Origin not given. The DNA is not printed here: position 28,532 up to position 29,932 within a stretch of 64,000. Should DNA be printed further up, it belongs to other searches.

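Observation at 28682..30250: Cobalamin riboswitch in front of a beta-propeller surface lipoprotein and an LRR protein, with no TonB receptor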

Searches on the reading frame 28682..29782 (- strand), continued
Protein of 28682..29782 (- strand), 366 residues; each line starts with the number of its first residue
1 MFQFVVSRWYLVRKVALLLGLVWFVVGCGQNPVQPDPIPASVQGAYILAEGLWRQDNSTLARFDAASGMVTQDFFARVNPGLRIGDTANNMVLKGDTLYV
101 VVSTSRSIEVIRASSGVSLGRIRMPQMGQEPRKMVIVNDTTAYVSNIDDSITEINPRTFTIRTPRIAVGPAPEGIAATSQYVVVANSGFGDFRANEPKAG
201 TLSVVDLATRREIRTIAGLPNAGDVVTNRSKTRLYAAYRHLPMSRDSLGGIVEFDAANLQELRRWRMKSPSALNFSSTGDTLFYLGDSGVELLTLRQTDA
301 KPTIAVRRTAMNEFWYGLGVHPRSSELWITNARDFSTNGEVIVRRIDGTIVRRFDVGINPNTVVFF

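Call 29: search_protein_families(library=pfam, proteins=[L007:11108-12511:+, L008:11208-12368:+, L007:7042-8508:+, L007:8575-9888:+, L008:9010-9957:+, L009:8787-9710:+, L010:9079-9993:+, L010:11404-13590:-, L008:7606-8997:+], max_evalue=0.01)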
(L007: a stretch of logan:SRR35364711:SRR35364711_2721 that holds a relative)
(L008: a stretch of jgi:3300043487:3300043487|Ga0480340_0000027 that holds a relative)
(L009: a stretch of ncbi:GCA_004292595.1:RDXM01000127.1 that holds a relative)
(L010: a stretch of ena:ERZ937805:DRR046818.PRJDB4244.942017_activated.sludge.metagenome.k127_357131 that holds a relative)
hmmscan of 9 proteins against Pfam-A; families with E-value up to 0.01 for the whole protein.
L007:11108-12511:+ (467 aa): 10 families
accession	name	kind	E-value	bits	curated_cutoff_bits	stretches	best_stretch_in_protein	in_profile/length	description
PF12799.13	LRR_4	-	1.5e-47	158.9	27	10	157-194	2-42/44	Leucine Rich repeats (2 copies)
PF23598.1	LRR_14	-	7.1e-43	147.1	40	5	138-210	52-122/353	Leucine-rich repeat region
PF13855.12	LRR_8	-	9.6e-43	144.2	27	6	317-375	1-61/61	Leucine rich repeat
PF00560.39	LRR_1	-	2.2e-32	104.5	20.6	1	157-178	1-23/23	Leucine Rich Repeat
PF23211.1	LRR_LRWD1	-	1.2e-10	41.9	28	1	296-378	23-101/190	Leucine-rich repeat and WD repeat-containing protein 1, LRR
PF23286.1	LRR_13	-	1.6e-08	34.9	30.1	0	124-181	18-76/210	Disease resistance protein RPS4B-like, leucine-rich repeats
PF14580.12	LRR_9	-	4.2e-07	30.1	30.5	0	336-399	60-126/175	Leucine-rich repeat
PF25019.1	LRR_R13L1-DRL21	-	8.3e-07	29.4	27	0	117-187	53-125/127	R13L1/DRL21 LRRs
PF13516.12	LRR_6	-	1.1e-05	25.6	23.4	0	157-169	4-16/24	Leucine Rich repeat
PF24048.1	LRR_NXF1-5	-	0.0016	18.4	30.5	0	317-379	57-121/142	NXF1/2/3/5 leucine-rich repeat domain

L008:11208-12368:+ (386 aa): 10 families
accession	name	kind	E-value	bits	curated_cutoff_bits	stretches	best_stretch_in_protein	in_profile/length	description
PF13855.12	LRR_8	-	3e-37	126.6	27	6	222-272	9-61/61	Leucine rich repeat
PF12799.13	LRR_4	-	2e-34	117.3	27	6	238-275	2-39/44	Leucine Rich repeats (2 copies)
PF23598.1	LRR_14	-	1.6e-32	113.1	40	3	71-152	42-121/353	Leucine-rich repeat region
PF00560.39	LRR_1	-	2e-24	80.9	20.6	0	238-258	1-22/23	Leucine Rich Repeat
PF23211.1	LRR_LRWD1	-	1.2e-09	38.6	28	1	58-114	26-79/190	Leucine-rich repeat and WD repeat-containing protein 1, LRR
PF14580.12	LRR_9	-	3.6e-06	27.1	30.5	1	294-368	56-129/175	Leucine-rich repeat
PF13516.12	LRR_6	-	7.4e-06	26.1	23.4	0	237-250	3-16/24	Leucine Rich repeat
PF24048.1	LRR_NXF1-5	-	3.9e-05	23.7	30.5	0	116-158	51-93/142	NXF1/2/3/5 leucine-rich repeat domain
PF23952.1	LRR_EndoS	-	0.0024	18.5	27.9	0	195-293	27-116/116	Endo-beta-N-acetylglucosaminidase EndoS LRR domain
PF13306.12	LRR_5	-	0.0078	16.6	27.7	0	129-203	18-90/127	BspA type Leucine rich repeat region (6 copies)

L007:7042-8508:+ (488 aa): 1 family
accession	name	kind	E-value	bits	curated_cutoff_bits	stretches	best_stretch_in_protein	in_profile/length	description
PF13360.13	PQQ_2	-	0.003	17.7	27.6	0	118-327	30-229/233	Outer membrane protein assembly factor BamB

L007:8575-9888:+ (437 aa): 1 family
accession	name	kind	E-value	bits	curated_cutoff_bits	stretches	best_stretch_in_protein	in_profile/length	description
PF14375.11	Cys_rich_CWC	-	1.5e-11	44.9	24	1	9-54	1-49/50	Cysteine-rich CWC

L008:9010-9957:+ (315 aa): 1 family
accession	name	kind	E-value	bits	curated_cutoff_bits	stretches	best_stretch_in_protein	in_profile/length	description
PF18962.6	Por_Secre_tail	-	0.0012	19.6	27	1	254-312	11-73/75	Secretion system C-terminal sorting domain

L009:8787-9710:+ (307 aa): 0 families

L010:9079-9993:+ (304 aa): 0 families

L010:11404-13590:- (728 aa): 0 families

L008:7606-8997:+ (463 aa): 1 family
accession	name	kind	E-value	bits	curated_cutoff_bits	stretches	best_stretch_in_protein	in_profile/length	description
PF18962.6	Por_Secre_tail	-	2.5e-05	24.9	27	1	382-454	3-68/75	Secretion system C-terminal sorting domain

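Call 39: search_solved_structures(query=window:28682-29782:-, max_evalue=1e-10, show_alignments=5)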
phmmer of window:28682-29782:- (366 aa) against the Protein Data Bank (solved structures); distinct sequences matched with E-value up to 1e-10: 12.
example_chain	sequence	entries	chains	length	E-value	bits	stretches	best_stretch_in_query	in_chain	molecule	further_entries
8ptf_A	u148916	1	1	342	1.1e-27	100.7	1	43-365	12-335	YncE family protein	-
8ptd_A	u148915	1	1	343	1.1e-27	100.6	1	43-365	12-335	YncE family protein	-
8blw_B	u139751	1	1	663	2.9e-27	99.3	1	42-365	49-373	YncE family protein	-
8p97_B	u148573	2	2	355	1.1e-18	71.1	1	24-362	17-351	Putative surface layer protein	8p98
8okv_B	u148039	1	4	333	1.1e-17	67.9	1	37-362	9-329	Putative surface layer protein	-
8bmx_D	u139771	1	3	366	2.1e-17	66.9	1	36-362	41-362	YncE family protein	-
8bn0_A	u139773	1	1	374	2.4e-17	66.7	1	37-362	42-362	Putative surface layer protein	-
8bmy_A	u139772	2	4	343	2.5e-17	66.6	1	39-362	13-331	Putative surface layer protein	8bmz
8puj_A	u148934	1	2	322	5.4e-17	65.5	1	43-362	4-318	YncE family protein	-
8baz_A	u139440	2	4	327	1.3e-16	64.2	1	43-362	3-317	Surface layer protein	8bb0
8bai_A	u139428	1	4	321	1.5e-16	64.1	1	43-362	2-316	Surface layer protein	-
3dsm_A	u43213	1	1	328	1.6e-16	63.9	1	43-362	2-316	uncharacterized protein BACUNI_02894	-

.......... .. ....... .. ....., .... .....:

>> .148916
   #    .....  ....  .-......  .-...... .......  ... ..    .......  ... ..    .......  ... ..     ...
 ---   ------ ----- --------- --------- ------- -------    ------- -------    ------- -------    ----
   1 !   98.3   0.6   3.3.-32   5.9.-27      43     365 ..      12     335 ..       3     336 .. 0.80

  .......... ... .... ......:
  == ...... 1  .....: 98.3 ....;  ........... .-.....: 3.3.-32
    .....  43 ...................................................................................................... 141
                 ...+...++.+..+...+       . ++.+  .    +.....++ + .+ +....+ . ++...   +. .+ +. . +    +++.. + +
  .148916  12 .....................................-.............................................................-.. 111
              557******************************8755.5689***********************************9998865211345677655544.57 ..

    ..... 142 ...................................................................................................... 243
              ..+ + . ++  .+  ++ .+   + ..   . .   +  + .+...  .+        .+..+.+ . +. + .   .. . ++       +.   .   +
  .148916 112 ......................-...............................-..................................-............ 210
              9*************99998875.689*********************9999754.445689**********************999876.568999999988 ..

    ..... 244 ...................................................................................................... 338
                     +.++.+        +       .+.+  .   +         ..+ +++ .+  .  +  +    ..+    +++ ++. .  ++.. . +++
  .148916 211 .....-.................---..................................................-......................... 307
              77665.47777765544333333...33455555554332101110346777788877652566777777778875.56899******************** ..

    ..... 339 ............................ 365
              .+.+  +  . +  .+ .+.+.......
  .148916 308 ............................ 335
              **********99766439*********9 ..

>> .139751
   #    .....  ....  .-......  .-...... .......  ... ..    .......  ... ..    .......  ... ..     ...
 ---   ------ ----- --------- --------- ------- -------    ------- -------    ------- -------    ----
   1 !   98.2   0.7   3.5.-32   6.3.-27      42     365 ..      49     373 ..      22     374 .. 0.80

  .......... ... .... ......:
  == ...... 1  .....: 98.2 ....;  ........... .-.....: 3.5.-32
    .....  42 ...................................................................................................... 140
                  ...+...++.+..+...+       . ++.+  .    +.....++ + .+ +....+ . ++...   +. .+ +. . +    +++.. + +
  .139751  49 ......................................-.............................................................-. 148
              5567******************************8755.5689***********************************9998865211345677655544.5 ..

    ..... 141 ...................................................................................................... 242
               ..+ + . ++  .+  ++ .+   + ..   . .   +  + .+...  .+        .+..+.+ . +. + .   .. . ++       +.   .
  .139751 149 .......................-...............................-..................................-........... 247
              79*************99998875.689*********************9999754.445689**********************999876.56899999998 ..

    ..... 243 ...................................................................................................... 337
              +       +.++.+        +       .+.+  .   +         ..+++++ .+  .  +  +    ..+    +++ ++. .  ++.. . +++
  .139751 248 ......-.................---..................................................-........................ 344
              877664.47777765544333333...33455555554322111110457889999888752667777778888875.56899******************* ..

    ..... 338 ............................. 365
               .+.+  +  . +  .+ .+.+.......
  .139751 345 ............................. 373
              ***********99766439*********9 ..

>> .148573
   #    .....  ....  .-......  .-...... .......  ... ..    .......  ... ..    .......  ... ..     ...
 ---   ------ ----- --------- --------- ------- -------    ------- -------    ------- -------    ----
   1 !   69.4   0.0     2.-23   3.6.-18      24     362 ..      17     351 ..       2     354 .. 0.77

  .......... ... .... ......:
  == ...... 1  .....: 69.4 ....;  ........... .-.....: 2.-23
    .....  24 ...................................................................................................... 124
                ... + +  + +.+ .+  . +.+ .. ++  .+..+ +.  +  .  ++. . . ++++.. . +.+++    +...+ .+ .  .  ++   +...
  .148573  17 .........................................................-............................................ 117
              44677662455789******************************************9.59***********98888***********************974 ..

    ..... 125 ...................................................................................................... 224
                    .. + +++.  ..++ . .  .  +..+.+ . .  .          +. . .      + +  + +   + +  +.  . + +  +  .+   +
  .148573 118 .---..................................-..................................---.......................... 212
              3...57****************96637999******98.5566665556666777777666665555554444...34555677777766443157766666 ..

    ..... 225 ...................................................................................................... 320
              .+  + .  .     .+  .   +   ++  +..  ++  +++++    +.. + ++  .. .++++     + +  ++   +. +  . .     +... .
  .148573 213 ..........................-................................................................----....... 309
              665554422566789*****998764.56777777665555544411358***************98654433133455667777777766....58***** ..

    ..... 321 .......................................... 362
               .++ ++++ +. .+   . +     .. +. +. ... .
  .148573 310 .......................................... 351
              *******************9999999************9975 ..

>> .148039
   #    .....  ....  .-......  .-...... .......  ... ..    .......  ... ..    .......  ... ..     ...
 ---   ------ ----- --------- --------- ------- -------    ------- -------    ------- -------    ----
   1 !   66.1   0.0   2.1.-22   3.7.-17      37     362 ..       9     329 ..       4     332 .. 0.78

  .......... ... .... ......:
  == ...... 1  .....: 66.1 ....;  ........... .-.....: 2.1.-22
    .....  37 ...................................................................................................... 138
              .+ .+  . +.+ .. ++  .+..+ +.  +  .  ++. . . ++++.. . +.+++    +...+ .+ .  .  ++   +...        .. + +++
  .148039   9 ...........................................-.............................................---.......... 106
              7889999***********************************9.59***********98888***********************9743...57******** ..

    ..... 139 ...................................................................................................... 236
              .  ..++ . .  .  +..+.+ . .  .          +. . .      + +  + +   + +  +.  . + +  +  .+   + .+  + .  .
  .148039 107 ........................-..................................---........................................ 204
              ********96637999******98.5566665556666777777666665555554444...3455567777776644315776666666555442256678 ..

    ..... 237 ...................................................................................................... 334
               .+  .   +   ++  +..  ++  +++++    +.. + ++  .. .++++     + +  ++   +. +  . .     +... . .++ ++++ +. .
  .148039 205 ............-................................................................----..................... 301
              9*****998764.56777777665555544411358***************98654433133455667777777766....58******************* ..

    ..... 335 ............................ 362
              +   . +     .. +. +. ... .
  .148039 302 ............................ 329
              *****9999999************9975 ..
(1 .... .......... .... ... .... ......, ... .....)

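Call 51: search_solved_structures(query=L004:8965-10032:+, max_evalue=1)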
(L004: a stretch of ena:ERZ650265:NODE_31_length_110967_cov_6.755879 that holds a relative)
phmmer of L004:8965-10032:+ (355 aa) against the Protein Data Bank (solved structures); distinct sequences matched with E-value up to 1: 1.
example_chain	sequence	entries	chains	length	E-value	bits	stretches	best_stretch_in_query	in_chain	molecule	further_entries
8qb1_A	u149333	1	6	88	0.43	13.4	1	268-353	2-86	Mirolase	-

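Call 52: search_solved_structures(query=L004:7329-8741:+, max_evalue=1)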
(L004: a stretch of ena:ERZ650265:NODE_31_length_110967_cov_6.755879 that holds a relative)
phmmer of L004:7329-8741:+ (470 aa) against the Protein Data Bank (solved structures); distinct sequences matched with E-value up to 1: 1.
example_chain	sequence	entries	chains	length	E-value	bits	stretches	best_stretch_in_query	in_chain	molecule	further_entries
3gfo_A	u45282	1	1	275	0.31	13.2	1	255-362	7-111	Cobalt import ATP-binding protein cbiO 1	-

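Call 55: find_related_loci(query=A1, collection=genome_contigs, flank=8000)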
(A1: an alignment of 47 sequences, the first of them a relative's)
Query A1 (366 aa) in genome_contigs; peptide patterns used: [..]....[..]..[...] (x = any residue, [..] = any of these).
124 stretches matched a pattern; 85 encode a relative of the query (tblastn E <= 1e-3); the best 80 are kept; 80 distinct loci.
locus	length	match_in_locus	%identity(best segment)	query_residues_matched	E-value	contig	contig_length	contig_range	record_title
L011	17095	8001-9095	67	11-366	4e-165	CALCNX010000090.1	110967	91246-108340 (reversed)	MAG TPA_asm: uncultured bacterium isolate SRR6231133_bin.11_CONCOCT_v1.1_MAG genome assembly, contig: ERZ650265.31, whol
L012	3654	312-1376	68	16-366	5e-166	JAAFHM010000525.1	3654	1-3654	MAG: Ignavibacteria bacterium isolate bin51.metabat.ball.004 WN_Ignavibacteria_1_scaffold_151, whole genome shotgun sequ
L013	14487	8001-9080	68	8-366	8e-159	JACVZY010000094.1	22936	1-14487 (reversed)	MAG: Ignavibacteria bacterium isolate Clear-D13 NODE_627_length_22936_cov_7.829553, whole genome shotgun sequence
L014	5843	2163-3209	66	19-366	4e-154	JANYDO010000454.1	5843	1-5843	MAG: Candidatus Kapaibacterium sp. isolate 336R_metabinner_7 336R_k141_1262104, whole genome shotgun sequence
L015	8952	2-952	66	52-366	4e-139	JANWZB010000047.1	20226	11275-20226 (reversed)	MAG: Candidatus Kapaibacterium sp. isolate SKYG85 NODE_47_length_20226_cov_3.941139, whole genome shotgun sequence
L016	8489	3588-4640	56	24-366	4e-129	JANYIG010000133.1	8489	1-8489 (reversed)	MAG: Candidatus Kapaibacterium sp. isolate GL140_2_metabinner_24 GL140_2_k141_1637963, whole genome shotgun sequence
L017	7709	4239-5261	52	32-366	1e-110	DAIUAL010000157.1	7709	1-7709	MAG TPA_asm: Candidatus Kapaibacterium sp. isolate CTOTU1227 NODE_7851_length_7709_cov_6.704338, whole genome shotgun se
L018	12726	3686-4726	46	24-366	1e-105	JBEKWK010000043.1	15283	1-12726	MAG: FCB group bacterium isolate SPRUCE 626 SPRUCE_626_43, whole genome shotgun sequence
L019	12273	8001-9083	42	3-366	2e-96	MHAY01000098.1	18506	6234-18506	MAG: Ignavibacteria bacterium RIFOXYC2_FULL_35_21 rifoxyc2_full_scaffold_921, whole genome shotgun sequence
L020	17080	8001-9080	44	10-366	8e-94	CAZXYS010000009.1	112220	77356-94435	MAG TPA_asm: uncultured Hyphomicrobiales bacterium isolate SRP141376_co1_372 genome assembly, contig: NODE_408_length_11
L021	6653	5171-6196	44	31-366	3e-93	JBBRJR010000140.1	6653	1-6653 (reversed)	MAG: Candidatus Kapaibacterium sp. isolate Co_metawrap_2877 Cmw_2877_k141_15475215_length_6653_cov_7.9957, whole genome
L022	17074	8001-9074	43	12-366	3e-92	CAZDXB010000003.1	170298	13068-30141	MAG TPA_asm: uncultured Hyphomicrobiales bacterium isolate SRP141376_co1_185 genome assembly, contig: NODE_148_length_17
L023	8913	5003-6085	40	8-366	4e-92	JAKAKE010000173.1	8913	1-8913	MAG: Bacteroidetes bacterium isolate WY4.bin46 NODE_10131_length_8913_cov_1.774414, whole genome shotgun sequence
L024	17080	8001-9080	48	10-366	2e-110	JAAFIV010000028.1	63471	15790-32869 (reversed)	MAG: Ignavibacteria bacterium isolate bin62.metabat.ball.111 WN_Ignavibacteria_2_scaffold_28, whole genome shotgun seque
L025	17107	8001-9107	41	2-366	2e-91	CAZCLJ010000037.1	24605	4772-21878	MAG TPA_asm: uncultured Hyphomicrobiales bacterium isolate SRP192927_co3_222 genome assembly, contig: NODE_4056_length_2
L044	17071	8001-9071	41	15-366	3e-81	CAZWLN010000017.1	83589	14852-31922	MAG TPA_asm: uncultured Hyphomicrobiales bacterium isolate binchicken_co20_189 genome assembly, contig: NODE_751_length_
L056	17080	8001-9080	35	17-366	1e-76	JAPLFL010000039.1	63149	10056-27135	MAG: Candidatus Kapaibacterium sp. isolate LacPavin_0818_WC55_MAG_34_17 LacPavin_0818_WC55_scaffold_785546, whole genome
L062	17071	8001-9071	35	11-365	2e-73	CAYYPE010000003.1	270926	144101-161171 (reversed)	MAG TPA_asm: uncultured Hyphomicrobiales bacterium isolate binchicken_co58_170 genome assembly, contig: NODE_24_length_2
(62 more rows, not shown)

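Call 57: predict_structure(alignment_id=A1)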
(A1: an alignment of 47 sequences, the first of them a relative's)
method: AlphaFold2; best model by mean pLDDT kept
length: 366 residues; sequences in the alignment: 47
mean_pLDDT: 93.3   pTM: 0.87
mean pLDDT of the five models: 93.3, 93.3, 92.9, 92.0, 91.8
residues with pLDDT >= 90: 310; 70-90: 40; 50-70: 14; < 50: 2
segments of 3 or more residues with pLDDT < 50: none
pLDDT, mean of each block of 10 residues (from residue 1): 64 92 80 68 94 92 95 95 93 97 96 96 93 97 98 98 97 97 97 96 98 96 96 96 85 98 95 96 96 96 95 93 97 91 97 96 97
secondary structure, 60 per line:
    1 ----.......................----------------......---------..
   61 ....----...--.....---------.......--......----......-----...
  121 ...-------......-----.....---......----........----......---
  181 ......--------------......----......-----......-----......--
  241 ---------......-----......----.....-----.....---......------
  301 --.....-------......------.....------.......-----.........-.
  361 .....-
elements in order: H5-27 E44-49 E59-64 E69-71 H74-78 E88-94 E97-102 E107-112 E118-123 E131-136 E142-146 E150-155 E160-167 E172-177 E181-186 E201-206 E211-216 E222-227 E233-238 E250-255 E261-266 E271-275 E281-285 E289-294 E303-307 E315-320 E327-331 E338-344 E350-358 E360-365

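Call 61: fold_search(model_id=the predicted structure, library=pdb)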
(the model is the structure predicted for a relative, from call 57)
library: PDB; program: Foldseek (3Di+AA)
matches with E <= 10: 1923; with E <= 0.001: 1790
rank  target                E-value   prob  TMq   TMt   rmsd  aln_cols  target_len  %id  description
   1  8bmz_B                3.3e-25  1.00  0.76  0.84   2.9       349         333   22  Bacteroides thetaiotaomicron surface lipoprotein BT1954 bound to adenosylcobalamin (released 2023-08-16)
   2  8bmz_A                8.3e-25  1.00  0.75  0.82   3.0       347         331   22  Bacteroides thetaiotaomicron surface lipoprotein BT1954 bound to adenosylcobalamin (released 2023-08-16)
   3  8bmy_A                8.7e-25  1.00  0.75  0.82   2.8       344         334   23  Bacteroides thetaiotaomicron surface lipoprotein bound to cyanocobalamin (released 2023-08-16)
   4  8bai_A                1.1e-24  1.00  0.76  0.87   2.6       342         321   22  The surface-exposed lipo-protein of BtuG2 in complex with cyanocobalamin. (released 2023-10-25)
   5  8bai_B                1.8e-24  1.00  0.75  0.85   2.7       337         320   22  The surface-exposed lipo-protein of BtuG2 in complex with cyanocobalamin. (released 2023-10-25)
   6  8bn0                  2.2e-24  1.00  0.76  0.81   3.3       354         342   22  Bacteroides thetaiotaomicron surface protein BT1954 bound to (released 2023-08-16)
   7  8bmx_D                2.3e-24  1.00  0.78  0.85   2.4       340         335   22  Bacteroides thetaiotaomicron B12 TonB dependent transporter in complex with a surface lipoprotein (released 2023-09-20)
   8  8p97_B                5.1e-24  1.00  0.78  0.84   2.6       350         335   20  BtuB3G3 bound to cyanocobalamin with disordered EL8 (released 2023-08-16)
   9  3dsm                  5.3e-24  1.00  0.77  0.85   2.8       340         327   22  Crystal structure of the surface layer protein BACUNI_02894 from Bacteroides uniformis, Northeast Structural Genomics Co (released 2008-09-09)
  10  8okv_D                8.1e-24  1.00  0.77  0.86   2.9       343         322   21  lipoprotein BT2095 from Bacteroides thetaiotamicron bound to cyanocobalamin CnCbl (released 2023-09-20)
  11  8okv_A                1.1e-23  1.00  0.76  0.86   2.9       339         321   21  lipoprotein BT2095 from Bacteroides thetaiotamicron bound to cyanocobalamin CnCbl (released 2023-09-20)
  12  8okv_C                2.2e-23  1.00  0.76  0.84   3.8       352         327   21  lipoprotein BT2095 from Bacteroides thetaiotamicron bound to cyanocobalamin CnCbl (released 2023-09-20)
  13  8okv_B                2.4e-23  1.00  0.74  0.82   4.1       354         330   21  lipoprotein BT2095 from Bacteroides thetaiotamicron bound to cyanocobalamin CnCbl (released 2023-09-20)
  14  8ptf                  5.8e-23  1.00  0.77  0.82   4.1       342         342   26  The surface-exposed lipo-protein of BtuG2 in complex with cyanocobalamin. (released 2024-07-24)
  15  8blw_B                1.4e-22  1.00  0.77  0.46   5.8       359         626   26  Vitamin B12 transporter BtuB1 with lipoprotein BtuG1 from B. theta (released 2023-08-16)
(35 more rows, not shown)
